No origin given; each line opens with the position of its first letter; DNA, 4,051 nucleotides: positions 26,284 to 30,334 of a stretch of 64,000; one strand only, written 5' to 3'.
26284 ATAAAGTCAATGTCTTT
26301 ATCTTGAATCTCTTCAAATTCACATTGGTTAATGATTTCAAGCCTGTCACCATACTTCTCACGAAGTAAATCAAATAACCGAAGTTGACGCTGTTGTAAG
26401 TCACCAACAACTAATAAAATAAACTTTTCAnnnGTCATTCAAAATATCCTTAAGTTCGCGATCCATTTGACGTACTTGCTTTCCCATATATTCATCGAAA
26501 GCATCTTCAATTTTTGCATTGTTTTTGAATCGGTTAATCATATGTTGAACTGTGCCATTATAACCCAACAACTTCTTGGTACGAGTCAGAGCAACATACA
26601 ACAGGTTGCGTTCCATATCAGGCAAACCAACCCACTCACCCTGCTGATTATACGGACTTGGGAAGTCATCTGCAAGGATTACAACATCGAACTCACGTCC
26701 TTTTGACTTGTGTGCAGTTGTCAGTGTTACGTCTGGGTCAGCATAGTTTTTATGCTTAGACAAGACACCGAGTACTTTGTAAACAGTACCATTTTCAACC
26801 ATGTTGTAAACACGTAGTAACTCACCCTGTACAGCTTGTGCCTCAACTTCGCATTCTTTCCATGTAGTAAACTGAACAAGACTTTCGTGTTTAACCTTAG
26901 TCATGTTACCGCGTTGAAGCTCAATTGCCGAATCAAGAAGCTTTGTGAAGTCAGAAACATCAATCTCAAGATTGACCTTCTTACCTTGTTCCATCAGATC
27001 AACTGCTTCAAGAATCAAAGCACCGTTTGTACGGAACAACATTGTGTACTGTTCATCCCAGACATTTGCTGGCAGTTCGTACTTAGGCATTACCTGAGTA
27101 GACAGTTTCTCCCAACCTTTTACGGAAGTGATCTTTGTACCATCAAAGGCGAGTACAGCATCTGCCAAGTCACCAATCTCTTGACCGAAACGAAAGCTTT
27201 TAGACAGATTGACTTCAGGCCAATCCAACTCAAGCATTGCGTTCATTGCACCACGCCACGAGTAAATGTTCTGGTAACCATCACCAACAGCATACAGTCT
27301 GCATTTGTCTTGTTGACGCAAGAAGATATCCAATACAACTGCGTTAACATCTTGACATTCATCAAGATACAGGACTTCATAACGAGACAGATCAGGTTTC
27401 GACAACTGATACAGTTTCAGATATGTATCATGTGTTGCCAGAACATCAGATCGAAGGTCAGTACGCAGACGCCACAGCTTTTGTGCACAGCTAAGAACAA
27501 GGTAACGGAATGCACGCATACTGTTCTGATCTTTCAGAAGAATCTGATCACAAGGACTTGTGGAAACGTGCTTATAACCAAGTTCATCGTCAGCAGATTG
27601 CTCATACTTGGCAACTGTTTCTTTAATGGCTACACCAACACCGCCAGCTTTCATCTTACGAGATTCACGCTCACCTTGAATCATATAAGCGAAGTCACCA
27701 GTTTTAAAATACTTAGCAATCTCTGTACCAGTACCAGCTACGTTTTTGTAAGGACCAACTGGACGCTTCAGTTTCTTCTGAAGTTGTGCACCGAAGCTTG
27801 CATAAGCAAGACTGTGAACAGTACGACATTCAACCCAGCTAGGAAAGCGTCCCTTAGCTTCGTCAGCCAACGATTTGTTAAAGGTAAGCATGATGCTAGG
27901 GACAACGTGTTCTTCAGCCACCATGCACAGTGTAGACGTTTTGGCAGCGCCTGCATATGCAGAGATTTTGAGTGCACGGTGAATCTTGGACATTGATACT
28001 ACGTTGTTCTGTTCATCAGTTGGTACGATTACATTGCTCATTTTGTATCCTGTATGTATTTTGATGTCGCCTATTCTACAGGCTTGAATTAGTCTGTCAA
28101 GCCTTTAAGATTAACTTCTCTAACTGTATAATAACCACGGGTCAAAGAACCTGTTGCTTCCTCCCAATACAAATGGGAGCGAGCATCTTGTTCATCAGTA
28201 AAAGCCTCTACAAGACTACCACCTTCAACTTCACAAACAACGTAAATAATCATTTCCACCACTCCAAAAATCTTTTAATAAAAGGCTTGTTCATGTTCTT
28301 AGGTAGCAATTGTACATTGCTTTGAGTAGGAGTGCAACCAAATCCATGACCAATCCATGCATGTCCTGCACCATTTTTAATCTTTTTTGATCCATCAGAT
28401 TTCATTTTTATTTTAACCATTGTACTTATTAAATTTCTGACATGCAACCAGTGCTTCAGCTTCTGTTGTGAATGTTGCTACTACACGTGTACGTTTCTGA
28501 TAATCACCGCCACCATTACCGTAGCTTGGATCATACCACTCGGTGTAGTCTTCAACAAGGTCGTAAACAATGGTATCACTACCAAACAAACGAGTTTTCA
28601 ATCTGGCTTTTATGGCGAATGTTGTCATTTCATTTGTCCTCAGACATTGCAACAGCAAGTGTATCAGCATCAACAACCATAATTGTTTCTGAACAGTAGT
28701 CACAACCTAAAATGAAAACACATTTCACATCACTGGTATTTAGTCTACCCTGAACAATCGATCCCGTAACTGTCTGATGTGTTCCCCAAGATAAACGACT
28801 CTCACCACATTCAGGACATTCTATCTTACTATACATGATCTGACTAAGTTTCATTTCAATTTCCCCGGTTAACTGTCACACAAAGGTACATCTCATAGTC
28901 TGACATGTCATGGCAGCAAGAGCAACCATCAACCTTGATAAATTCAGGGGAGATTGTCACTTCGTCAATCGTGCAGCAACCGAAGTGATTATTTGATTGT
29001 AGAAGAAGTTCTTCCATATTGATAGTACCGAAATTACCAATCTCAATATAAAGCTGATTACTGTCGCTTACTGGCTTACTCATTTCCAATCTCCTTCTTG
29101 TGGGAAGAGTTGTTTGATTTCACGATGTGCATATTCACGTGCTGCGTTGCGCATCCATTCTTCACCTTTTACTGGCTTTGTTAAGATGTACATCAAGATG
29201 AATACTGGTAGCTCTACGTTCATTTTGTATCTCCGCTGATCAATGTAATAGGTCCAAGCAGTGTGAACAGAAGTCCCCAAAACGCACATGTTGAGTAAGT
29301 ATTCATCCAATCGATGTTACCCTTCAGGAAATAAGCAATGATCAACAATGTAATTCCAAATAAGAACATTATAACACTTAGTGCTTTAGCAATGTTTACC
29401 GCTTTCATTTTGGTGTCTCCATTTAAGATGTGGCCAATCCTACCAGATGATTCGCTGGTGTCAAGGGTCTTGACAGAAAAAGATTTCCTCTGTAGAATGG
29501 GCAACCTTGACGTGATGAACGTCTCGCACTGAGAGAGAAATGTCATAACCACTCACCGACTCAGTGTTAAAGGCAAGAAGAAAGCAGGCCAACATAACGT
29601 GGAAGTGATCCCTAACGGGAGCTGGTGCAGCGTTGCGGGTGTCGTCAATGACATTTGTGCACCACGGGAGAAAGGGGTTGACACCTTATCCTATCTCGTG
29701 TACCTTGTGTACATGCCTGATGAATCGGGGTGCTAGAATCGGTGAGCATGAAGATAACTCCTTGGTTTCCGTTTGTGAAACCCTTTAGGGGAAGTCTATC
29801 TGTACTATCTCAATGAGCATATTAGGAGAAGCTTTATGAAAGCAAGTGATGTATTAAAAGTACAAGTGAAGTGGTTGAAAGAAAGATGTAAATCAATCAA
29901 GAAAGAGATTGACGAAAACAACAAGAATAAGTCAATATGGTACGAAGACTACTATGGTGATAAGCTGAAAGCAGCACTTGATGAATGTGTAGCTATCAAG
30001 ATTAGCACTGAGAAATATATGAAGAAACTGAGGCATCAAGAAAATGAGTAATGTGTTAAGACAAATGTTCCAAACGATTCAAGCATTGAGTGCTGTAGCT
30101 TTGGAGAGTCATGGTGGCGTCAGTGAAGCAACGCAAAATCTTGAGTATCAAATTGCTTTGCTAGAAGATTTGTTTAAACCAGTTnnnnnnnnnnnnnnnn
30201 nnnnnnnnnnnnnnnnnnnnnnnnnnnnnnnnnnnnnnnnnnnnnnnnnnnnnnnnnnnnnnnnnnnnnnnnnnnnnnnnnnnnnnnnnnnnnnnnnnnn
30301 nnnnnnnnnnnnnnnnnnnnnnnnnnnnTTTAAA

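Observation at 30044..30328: Phage early protein carrying a close copy of the EF-Ts N-terminal (EF-Tu-contacting) domain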

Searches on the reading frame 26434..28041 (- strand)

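Call 14: search_protein_families(library=phrogs, proteins=[window:26434-28041:-], max_evalue=0.001)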
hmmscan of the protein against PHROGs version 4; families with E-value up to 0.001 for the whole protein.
window:26434-28041:- (536 aa): 3 families
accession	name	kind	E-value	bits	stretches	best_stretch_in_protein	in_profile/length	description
phrog_1967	-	DNA, RNA and nucleotide metabolism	1.8e-124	418.1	1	6-521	152-694/776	DNA helicase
phrog_325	-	DNA, RNA and nucleotide metabolism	2.9e-06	26.8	1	442-524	822-896/986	Dda-like helicase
phrog_4412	-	DNA, RNA and nucleotide metabolism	9.7e-06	25.2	1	441-509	668-729/743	exonuclease V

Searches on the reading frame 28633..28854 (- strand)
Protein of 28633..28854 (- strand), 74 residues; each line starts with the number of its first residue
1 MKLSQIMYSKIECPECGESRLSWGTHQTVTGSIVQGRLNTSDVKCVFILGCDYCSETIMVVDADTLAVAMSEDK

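Call 74: search_protein_families(library=phrogs, proteins=[window:28633-28854:-], max_evalue=0.01)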
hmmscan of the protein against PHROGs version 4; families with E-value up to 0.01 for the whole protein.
window:28633-28854:- (74 aa): 1 family
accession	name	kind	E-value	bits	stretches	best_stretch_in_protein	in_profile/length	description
phrog_5602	-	unknown function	0.009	16.7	0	49-63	19-33/60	-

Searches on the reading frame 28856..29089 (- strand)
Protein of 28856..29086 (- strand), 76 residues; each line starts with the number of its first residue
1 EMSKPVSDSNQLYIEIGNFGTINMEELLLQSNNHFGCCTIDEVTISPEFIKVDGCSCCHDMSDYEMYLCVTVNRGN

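Call 57: search_protein_families(library=ncbifam, proteins=[window:28856-29086:-], max_evalue=0.1)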
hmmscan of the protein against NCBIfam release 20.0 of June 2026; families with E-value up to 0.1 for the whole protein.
window:28856-29086:- (76 aa): 0 families

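Call 74: search_protein_families(library=phrogs, proteins=[window:28859-29089:-], max_evalue=0.01)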
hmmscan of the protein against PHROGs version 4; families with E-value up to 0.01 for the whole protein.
window:28859-29089:- (77 aa): 1 family
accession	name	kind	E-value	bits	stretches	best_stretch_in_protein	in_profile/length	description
phrog_17965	-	unknown function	7e-12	46.3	1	4-74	12-84/91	-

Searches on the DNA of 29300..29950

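Call 86: search_rna_families(source=window, start=29300, end=29950, threshold=evalue, max_evalue=1, show_alignments=2)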
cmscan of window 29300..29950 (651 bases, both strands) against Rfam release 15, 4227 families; matches with E-value up to 1: 0.
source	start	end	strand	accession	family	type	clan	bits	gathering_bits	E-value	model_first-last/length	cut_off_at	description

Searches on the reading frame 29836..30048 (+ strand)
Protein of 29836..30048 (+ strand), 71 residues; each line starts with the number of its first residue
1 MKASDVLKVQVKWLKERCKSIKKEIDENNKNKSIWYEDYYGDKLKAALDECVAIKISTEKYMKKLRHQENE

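Call 3: search_protein_families(library=pfam, proteins=[window:29836-30048:+], max_evalue=1)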
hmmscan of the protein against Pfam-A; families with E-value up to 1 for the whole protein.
window:29836-30048:+ (71 aa): 1 family
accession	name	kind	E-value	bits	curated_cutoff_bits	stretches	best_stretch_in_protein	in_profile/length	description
PF05645.19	RNA_pol_Rpc82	-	0.019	15.1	25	1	9-68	67-115/249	RNA polymerase III subunit RPC82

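Call 57: search_protein_families(library=ncbifam, proteins=[window:29836-30048:+], max_evalue=0.1)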
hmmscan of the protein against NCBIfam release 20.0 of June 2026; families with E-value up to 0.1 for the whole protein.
window:29836-30048:+ (71 aa): 0 families

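Call 74: search_protein_families(library=phrogs, proteins=[window:29836-30048:+], max_evalue=0.01)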
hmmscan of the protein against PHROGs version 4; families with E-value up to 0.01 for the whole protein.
window:29836-30048:+ (71 aa): 1 family
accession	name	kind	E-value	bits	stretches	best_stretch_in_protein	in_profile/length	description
phrog_10127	-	unknown function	0.0085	17.5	1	14-70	45-96/103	-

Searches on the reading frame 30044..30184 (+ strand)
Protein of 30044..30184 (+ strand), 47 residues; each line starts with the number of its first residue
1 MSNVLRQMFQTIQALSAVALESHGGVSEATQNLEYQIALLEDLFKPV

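Call 95: find_homologous_proteins(query=window:30044-30184:+, max_evalue=10)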
Query window:30044-30184:+: no candidate shares three 5-residue words with the query. No homologue found.
